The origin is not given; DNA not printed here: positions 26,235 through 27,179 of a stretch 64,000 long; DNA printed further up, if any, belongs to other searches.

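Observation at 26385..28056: Island cargo operon: exported SNase nuclease plus two YbjQ/UPF0145 paralogues with different N-terminal sensor-like modules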

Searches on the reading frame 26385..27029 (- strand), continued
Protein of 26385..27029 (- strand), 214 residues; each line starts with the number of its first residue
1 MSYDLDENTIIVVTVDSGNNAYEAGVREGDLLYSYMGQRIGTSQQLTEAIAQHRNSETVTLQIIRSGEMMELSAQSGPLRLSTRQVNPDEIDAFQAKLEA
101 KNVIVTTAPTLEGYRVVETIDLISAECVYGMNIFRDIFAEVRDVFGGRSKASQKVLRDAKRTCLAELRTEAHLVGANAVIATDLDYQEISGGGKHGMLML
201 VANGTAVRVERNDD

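Call 39: find_encoding_contigs(protein=P0096, flank=6000, max_places=3)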
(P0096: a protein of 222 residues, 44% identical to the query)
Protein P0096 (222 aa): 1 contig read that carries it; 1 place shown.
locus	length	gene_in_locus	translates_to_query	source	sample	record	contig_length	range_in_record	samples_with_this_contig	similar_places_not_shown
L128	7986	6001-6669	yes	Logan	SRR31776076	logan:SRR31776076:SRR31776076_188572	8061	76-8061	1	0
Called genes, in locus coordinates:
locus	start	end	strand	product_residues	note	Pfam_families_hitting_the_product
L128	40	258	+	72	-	PF12728:HTH_17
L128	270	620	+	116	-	-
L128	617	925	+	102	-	PF01807:Zn_ribbon_DnaG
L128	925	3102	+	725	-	PF12307:DUF3631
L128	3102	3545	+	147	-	-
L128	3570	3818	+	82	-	-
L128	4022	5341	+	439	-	PF05065:Phage_capsid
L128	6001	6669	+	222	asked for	PF01906:YbjQ_1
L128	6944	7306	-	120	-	PF25212:HVO_A0114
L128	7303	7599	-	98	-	-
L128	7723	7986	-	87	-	?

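Call 43: find_encoding_contigs(protein=P0241, flank=1000, max_places=2)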
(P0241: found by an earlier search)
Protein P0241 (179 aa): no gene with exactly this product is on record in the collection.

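Call 72: predict_structure(alignment_id=A6)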
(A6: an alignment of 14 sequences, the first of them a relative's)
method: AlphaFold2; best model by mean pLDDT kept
length: 214 residues; sequences in the alignment: 14
mean_pLDDT: 86.5   pTM: 0.64
mean pLDDT of the five models: 86.5, 85.0, 84.5, 83.4, 81.9
residues with pLDDT >= 90: 127; 70-90: 60; 50-70: 22; < 50: 5
segments of 3 or more residues with pLDDT < 50: 143-146
pLDDT, mean of each block of 10 residues (from residue 1): 77 93 94 94 93 92 90 92 91 84 94 96 90 54 54 80 93 95 88 76 97 85
secondary structure, 60 per line:
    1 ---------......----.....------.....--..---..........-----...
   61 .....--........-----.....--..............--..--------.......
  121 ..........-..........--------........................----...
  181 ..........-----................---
elements in order: E10-15 H20-24 E31-35 H43-52 E58-65 E68-75 E81-85 H88-101 E114-130 H132-141 H150-173 E178-190 E196-211
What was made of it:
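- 26385..27029 (-): PDZ-YbjQ, 214 aa. PDZ (about residues 10-85), helix 88-101, YbjQ/UPF0145 domain; no export signal. Call 72: AF2 pLDDT 86.5.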

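Call 74: fold_search(model_id=the predicted structure, library=pdb)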
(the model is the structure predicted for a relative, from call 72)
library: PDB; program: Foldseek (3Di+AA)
matches with E <= 10: 663; with E <= 0.001: 39
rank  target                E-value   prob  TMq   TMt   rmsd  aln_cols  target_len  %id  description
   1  1y2i_A                6.8e-10  1.00  0.45  0.83   2.9       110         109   44  Crystal Structure of MCSG Target APC27401 from Shigella flexneri (released 2005-01-04)
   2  1vr4_A                2.3e-08  1.00  0.41  0.81   3.3       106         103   40  Crystal Structure of MCSG TArget APC22750 from Bacillus cereus (released 2005-02-08)
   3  1vr4_B                7.6e-07  1.00  0.36  0.88   1.7       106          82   28  Crystal Structure of MCSG TArget APC22750 from Bacillus cereus (released 2005-02-08)
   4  3wkl                  3.0e-06  1.00  0.34  0.40  15.2       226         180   12  The periplasmic PDZ tandem fragment of the RseP homologue from Aquifex aeolicus (released 2013-12-18)
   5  1vr4_E                3.8e-06  1.00  0.38  0.81   3.3       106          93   34  Crystal Structure of MCSG TArget APC22750 from Bacillus cereus (released 2005-02-08)
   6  1vr4_C                4.0e-06  1.00  0.38  0.78   4.7       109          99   35  Crystal Structure of MCSG TArget APC22750 from Bacillus cereus (released 2005-02-08)
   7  3qkb_A                1.2e-05  1.00  0.36  0.76   5.0       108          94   13  Crystal structure of a Protein with unknown function which belongs to Pfam DUF74 family (PEPE_0654) from Pediococcus p (released 2011-02-23)
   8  3qkb_B                1.4e-05  1.00  0.36  0.77   5.0       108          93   13  Crystal structure of a Protein with unknown function which belongs to Pfam DUF74 family (PEPE_0654) from Pediococcus p (released 2011-02-23)
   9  6icc_A                1.5e-05  1.00  0.32  0.37   2.9        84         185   24  The NZ-1 Fab complexed with the PDZ tandem fragment of A. aeolicus S2P homolog with the PA12 tag inserted between the  (released 2019-02-13)
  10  3qkb_C                2.1e-05  1.00  0.36  0.78   5.0       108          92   13  Crystal structure of a Protein with unknown function which belongs to Pfam DUF74 family (PEPE_0654) from Pediococcus p (released 2011-02-23)
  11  3wkm_A                2.3e-05  1.00  0.33  0.39   2.0        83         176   24  The periplasmic PDZ tandem fragment of the RseP homologue from Aquifex aeolicus in complex with the Fab fragment (released 2013-12-18)
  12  3wkm_B                4.3e-05  1.00  0.34  0.40  14.9       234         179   12  The periplasmic PDZ tandem fragment of the RseP homologue from Aquifex aeolicus in complex with the Fab fragment (released 2013-12-18)
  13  6akq                  6.8e-05  1.00  0.34  0.39  18.2       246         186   11  The PDZ tandem fragment of A. aeolicus S2P homolog with the PA12 tag inserted between the residues 263 and 267 (released 2019-02-13)
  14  6al0_A                7.2e-05  1.00  0.32  0.38  13.7       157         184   17  The NZ-1 Fab complexed with the PDZ tandem fragment of A. aeolicus S2P homolog with the PA12 tag inserted between the  (released 2019-02-13)
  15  7xfu_A                1.1e-04  1.00  0.28  0.63   5.9        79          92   23  MucP PDZ2 domain with peptide GPAVLA (released 2023-04-05)
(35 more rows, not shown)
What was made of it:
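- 26385..27029 (-): Call 74: Foldseek hits to 1y2i/1vr4 and to RseP/DegQ/MucP PDZ domains.
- On YbjQ / UPF0145 (PF01906): AF2 model versus 1y2i: E=6.8e-10, TMt 0.83 (calls 72, 74).
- On PDZ domain: Foldseek hits to RseP, MucP and DegQ PDZ domains (call 74).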

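Call 94: find_related_loci(query=A6, collection=viral_contigs, flank=5000)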
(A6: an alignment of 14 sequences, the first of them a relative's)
Query A6 (214 aa) in viral_contigs; peptide patterns used: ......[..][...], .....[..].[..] (x = any residue, [..] = any of these).
124 stretches matched a pattern; 33 encode a relative of the query (tblastn E <= 1e-3); 33 distinct loci.
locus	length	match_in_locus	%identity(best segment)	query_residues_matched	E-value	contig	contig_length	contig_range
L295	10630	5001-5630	45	10-211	3e-57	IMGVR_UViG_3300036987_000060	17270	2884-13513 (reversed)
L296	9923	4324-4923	43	12-211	1e-48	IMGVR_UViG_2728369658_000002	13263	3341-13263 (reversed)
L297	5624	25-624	43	12-211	2e-48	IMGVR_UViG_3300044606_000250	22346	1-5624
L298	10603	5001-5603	44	21-212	8e-46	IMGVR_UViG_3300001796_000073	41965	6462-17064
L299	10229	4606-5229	43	17-210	9e-44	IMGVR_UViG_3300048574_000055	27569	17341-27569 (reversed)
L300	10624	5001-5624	43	17-210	9e-44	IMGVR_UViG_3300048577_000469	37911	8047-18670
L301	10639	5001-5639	39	15-210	2e-40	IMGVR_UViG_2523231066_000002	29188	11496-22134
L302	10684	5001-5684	41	10-210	2e-45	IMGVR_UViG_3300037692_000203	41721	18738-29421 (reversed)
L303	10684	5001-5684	38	10-211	7e-37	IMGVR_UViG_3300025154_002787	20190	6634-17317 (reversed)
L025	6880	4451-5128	37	10-211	2e-35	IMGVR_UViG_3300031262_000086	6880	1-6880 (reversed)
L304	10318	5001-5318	55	103-209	2e-33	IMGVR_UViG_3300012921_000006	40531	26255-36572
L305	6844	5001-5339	56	93-209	2e-32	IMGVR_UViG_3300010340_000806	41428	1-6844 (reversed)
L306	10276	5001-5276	61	118-210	2e-32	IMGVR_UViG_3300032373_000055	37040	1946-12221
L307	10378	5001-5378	50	81-213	3e-32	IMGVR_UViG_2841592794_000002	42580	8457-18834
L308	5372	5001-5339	56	93-209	2e-32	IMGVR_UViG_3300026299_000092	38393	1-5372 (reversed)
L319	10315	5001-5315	55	101-207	5e-30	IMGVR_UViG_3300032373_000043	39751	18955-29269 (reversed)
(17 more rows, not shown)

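Call 103: find_related_loci(query=A8, collection=viral_contigs, flank=5000)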
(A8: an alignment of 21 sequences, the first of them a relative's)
Query A8 (179 aa) in viral_contigs; peptide patterns used: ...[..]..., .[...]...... (x = any residue, [..] = any of these).
35 stretches matched a pattern; 11 encode a relative of the query (tblastn E <= 1e-3); 11 distinct loci.
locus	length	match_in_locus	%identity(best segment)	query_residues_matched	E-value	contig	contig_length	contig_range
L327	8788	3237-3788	57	7-177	7e-58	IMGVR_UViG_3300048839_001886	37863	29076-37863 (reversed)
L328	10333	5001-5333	62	67-178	7e-40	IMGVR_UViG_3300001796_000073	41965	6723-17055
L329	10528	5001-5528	42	8-178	6e-38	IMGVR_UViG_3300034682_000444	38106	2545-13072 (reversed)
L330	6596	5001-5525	41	8-179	2e-36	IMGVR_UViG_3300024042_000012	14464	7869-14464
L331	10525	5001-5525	42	8-179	3e-36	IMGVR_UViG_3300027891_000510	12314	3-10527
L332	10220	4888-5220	53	65-176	3e-35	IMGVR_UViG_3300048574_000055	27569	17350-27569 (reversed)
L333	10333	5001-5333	53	65-176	3e-35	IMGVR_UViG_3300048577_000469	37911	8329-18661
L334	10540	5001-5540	37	3-179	2e-33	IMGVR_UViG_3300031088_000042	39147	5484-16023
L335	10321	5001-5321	53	71-178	3e-33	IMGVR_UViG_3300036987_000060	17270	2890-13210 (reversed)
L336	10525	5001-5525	37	8-179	3e-33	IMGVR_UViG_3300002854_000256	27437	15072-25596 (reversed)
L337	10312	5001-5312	52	72-176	2e-31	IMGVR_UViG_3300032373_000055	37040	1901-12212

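Call 107: predict_structure(alignment_id=A8)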
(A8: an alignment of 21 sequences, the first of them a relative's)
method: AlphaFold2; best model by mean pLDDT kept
length: 179 residues; sequences in the alignment: 21
mean_pLDDT: 86.3   pTM: 0.72
mean pLDDT of the five models: 86.3, 85.7, 84.7, 83.4, 83.3
residues with pLDDT >= 90: 101; 70-90: 53; 50-70: 21; < 50: 4
segments of 3 or more residues with pLDDT < 50: none
pLDDT, mean of each block of 10 residues (from residue 1): 78 88 89 85 94 94 95 95 94 89 53 58 86 97 97 88 78 97
secondary structure, 60 per line:
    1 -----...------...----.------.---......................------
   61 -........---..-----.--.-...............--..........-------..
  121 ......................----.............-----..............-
elements in order: E6-8 E15-17 H33-54 H62-69 E85-99 H102-111 H119-142 E147-159 E165-178
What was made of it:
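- On Zn ribbon: AF2 models beta-hairpins at residues 6-17 (call 107).
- Checked: AlphaFold models both fusions with confidence (pLDDT 86.5 and 86.3; calls 72, 107), and Foldseek confirms PDZ plus YbjQ folds (call 74).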

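Call 109: fold_search(model_id=the predicted structure, library=viral)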
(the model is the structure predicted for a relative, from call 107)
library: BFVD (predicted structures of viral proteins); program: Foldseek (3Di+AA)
matches with E <= 10: 846; with E <= 0.001: 1
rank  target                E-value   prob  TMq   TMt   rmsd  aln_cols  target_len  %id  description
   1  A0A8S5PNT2            4.2e-09  1.00  0.47  0.26   6.9       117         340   29  Heavy-metal-binding protein [Siphoviridae sp. ct8NQ14]
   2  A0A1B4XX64            2.9e-02  0.35  0.19  0.24  16.5       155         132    7  Uncharacterized protein [Tenacibaculum phage pT24]
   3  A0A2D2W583            7.3e-02  0.94  0.39  0.40   5.8       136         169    7  (no name in the UniProt tables at hand)
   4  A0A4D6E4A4            8.3e-02  0.18  0.21  0.24  18.7       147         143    7  Tail terminator [Streptomyces phage RemusLoopin]
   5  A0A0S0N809            8.8e-02  0.97  0.21  0.21   8.0        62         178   26  dCMP deaminase [Pseudomonas phage PaMx11]
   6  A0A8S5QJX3            9.4e-02  0.77  0.25  0.47  10.0       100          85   11  Uncharacterized protein [Myoviridae sp. ctdXd38]
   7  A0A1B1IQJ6            1.2e-01  0.28  0.26  0.28  12.9       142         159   15  (no name in the UniProt tables at hand)
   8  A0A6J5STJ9            1.4e-01  0.33  0.26  0.30  12.7       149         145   11  Uncharacterized protein [uncultured Caudovirales phage]
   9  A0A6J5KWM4            1.4e-01  0.21  0.22  0.18  16.4       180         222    7  Uncharacterized protein [uncultured Caudovirales phage]
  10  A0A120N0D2            1.4e-01  0.13  0.19  0.23  17.6       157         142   13  (no name in the UniProt tables at hand)
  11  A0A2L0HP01            1.4e-01  0.60  0.27  0.46   5.7        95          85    7  Uncharacterized protein [Microbacterium phage Peppino]
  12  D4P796                1.4e-01  0.35  0.23  0.33   9.4       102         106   15  (no name in the UniProt tables at hand)
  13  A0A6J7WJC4            1.6e-01  0.20  0.26  0.29  12.9       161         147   10  Uncharacterized protein [uncultured Caudovirales phage]
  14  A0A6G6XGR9            1.7e-01  0.33  0.23  0.32   8.5       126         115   10  DUF7609 domain-containing protein [Pseudomonas phage vB_Pae-SS2019XI]
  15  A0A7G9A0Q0            1.7e-01  0.28  0.23  0.23  11.0       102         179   19  (no name in the UniProt tables at hand)
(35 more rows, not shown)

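Call 110: search_protein_families(library=pfam, proteins=[L319:8992-9516:-], max_evalue=0.01)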
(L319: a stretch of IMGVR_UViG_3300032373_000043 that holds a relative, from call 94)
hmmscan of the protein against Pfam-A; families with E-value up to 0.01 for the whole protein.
L319:8992-9516:- (175 aa): 1 family
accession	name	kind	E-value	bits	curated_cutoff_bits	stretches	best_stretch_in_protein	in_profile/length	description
PF00565.23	SNase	-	5.9e-06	27.1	21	1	74-151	1-78/107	Staphylococcal nuclease homologue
